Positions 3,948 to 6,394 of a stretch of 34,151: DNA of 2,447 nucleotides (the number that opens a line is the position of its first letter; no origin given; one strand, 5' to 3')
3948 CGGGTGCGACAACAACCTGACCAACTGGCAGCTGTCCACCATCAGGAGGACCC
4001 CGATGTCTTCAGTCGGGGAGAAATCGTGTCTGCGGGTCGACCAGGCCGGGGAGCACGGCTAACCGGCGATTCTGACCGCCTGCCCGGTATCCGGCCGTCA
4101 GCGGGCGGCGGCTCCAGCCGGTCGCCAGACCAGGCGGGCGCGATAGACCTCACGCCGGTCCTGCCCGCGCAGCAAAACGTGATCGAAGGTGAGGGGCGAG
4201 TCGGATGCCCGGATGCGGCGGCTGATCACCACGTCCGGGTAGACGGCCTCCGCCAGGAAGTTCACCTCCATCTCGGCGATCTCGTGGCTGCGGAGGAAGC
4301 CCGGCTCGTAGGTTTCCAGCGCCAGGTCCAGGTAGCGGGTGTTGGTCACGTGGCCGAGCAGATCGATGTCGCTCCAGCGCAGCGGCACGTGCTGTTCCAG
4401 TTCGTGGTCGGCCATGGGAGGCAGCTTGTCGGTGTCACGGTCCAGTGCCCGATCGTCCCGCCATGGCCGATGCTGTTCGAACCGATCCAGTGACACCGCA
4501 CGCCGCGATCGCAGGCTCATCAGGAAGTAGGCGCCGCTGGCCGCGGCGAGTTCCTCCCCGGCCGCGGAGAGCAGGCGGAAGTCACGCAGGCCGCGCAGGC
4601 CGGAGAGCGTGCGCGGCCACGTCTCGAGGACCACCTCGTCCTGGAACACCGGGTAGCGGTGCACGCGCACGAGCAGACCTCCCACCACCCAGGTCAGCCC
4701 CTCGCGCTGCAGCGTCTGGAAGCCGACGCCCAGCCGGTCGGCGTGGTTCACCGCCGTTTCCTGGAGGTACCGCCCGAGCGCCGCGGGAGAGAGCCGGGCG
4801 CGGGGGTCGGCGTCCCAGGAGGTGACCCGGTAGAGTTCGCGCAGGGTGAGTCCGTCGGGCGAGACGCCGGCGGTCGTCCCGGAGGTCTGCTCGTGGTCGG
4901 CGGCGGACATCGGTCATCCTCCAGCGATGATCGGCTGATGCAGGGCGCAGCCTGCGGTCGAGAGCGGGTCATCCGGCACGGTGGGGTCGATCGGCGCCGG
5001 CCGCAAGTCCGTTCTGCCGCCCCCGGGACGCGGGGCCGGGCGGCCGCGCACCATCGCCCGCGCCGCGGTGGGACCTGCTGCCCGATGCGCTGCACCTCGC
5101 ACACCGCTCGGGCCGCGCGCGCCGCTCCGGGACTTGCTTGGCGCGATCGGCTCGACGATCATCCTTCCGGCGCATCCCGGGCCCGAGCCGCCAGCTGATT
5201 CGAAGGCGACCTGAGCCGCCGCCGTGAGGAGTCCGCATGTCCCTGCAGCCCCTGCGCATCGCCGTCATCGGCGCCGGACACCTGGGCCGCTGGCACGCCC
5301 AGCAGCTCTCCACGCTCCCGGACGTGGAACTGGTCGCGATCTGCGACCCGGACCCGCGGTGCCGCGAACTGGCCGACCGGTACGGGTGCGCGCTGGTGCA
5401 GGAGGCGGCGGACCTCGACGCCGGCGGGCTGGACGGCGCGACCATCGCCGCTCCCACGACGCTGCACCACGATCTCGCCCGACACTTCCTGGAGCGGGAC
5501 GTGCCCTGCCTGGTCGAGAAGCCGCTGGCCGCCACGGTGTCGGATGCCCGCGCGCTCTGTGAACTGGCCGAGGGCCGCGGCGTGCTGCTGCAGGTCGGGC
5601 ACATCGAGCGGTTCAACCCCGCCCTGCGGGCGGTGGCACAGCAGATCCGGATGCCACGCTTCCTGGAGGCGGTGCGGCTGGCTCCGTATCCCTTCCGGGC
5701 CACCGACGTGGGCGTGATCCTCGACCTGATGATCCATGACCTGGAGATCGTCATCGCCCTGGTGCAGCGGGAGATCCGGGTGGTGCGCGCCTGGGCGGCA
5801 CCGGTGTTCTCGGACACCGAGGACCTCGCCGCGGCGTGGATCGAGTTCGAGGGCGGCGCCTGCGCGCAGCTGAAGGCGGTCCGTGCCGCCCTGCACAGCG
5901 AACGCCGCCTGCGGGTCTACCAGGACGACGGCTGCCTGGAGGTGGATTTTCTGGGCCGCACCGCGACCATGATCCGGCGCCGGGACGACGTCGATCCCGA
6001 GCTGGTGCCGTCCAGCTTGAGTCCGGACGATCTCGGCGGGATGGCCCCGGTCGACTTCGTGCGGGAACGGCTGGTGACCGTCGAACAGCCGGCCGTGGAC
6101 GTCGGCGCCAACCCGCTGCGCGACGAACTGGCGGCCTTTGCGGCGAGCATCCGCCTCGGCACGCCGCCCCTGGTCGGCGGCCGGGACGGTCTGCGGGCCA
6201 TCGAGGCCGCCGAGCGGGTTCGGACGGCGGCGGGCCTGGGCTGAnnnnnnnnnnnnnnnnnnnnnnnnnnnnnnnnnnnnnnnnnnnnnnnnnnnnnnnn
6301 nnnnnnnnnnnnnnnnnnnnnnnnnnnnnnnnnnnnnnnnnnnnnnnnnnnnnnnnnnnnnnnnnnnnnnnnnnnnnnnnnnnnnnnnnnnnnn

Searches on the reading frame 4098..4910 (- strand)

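Call 28: search_protein_families(library=pfam, proteins=[window:4098-4910:-], max_evalue=0.00001)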
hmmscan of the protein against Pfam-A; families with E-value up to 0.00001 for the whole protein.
window:4098-4910:- (270 aa): 3 families
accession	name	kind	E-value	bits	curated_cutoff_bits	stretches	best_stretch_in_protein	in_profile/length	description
PF01643.23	Acyl-ACP_TE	-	2.6e-17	63.2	23.7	1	22-140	3-122/131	Acyl-ACP thioesterase N-terminal domain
PF20791.3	Acyl-ACP_TE_C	-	2e-11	44.4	21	1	170-262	7-99/101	Acyl-ACP thioesterase C-terminal domain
PF13279.12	4HBT_2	-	2.8e-07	31.4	25.5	0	178-257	2-96/122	Thioesterase-like superfamily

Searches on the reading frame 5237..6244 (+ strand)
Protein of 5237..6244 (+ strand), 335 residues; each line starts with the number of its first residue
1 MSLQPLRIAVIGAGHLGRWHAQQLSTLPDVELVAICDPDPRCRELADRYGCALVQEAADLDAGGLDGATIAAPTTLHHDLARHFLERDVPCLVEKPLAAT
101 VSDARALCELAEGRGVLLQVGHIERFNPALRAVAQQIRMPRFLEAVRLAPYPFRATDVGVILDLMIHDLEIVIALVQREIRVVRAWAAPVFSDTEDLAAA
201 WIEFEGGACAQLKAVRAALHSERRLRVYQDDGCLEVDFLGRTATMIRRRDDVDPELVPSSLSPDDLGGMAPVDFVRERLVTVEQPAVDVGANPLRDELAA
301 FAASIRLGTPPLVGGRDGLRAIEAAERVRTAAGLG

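Call 28: search_protein_families(library=pfam, proteins=[window:5237-6244:+], max_evalue=0.00001)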
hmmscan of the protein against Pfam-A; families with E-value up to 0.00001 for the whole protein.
window:5237-6244:+ (335 aa): 3 families
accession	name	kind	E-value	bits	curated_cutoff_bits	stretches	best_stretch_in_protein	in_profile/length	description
PF01408.29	GFO_IDH_MocA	-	7e-24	85.3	24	1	6-122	1-120/120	Oxidoreductase family, NAD-binding Rossmann fold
PF22725.1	GFO_IDH_MocA_C3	-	5.1e-10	39.8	27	1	155-234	40-123/124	GFO/IDH/MocA C-terminal domain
PF02894.22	GFO_IDH_MocA_C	-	4.6e-08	33.6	22.9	1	155-331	37-209/218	Oxidoreductase family, C-terminal alpha/beta domain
